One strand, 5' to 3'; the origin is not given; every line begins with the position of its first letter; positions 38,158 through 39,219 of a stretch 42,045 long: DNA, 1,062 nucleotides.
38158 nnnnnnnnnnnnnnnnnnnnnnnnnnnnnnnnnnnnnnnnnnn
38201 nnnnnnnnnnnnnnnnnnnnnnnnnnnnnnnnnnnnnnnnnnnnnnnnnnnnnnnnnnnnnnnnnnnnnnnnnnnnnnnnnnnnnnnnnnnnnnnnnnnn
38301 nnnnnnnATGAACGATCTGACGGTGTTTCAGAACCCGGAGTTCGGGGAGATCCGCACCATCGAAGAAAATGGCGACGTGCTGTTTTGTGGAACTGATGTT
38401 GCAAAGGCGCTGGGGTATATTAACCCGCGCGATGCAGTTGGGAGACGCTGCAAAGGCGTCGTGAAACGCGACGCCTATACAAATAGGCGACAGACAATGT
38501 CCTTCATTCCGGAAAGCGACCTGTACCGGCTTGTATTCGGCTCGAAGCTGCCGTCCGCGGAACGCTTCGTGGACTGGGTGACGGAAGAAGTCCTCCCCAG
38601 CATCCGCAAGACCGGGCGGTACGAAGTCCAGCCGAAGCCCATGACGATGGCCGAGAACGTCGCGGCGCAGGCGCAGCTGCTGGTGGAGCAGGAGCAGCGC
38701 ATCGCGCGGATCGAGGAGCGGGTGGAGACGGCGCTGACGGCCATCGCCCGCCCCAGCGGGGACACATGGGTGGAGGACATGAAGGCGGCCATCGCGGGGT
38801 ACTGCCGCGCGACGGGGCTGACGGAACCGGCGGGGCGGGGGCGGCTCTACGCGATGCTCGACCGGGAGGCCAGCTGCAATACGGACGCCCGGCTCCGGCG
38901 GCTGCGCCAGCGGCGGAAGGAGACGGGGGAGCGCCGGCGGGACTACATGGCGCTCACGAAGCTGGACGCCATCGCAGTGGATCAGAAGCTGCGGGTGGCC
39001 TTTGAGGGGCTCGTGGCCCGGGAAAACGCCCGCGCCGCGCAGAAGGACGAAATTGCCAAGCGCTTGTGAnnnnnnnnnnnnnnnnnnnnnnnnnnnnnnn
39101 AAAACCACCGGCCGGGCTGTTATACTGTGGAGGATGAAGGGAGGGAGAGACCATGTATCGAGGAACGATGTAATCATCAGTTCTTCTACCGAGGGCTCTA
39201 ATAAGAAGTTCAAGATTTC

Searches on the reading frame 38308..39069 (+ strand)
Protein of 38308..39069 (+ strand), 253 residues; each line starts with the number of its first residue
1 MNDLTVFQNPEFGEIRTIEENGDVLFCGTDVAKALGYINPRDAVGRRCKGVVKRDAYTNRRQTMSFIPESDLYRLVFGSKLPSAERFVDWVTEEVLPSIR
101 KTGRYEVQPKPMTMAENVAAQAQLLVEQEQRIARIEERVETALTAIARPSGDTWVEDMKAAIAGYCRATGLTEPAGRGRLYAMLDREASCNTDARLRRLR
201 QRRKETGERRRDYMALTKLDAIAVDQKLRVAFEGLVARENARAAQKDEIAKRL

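Call 73: search_protein_families(library=pfam, max_evalue=0.001, proteins=[window:38308-39069:+])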
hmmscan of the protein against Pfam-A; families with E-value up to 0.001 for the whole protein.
window:38308-39069:+ (253 aa): 1 family
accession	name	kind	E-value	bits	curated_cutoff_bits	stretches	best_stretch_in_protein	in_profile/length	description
PF02498.22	Bro-N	-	5e-21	75.6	25.6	1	14-97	1-96/96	BRO family, N-terminal domain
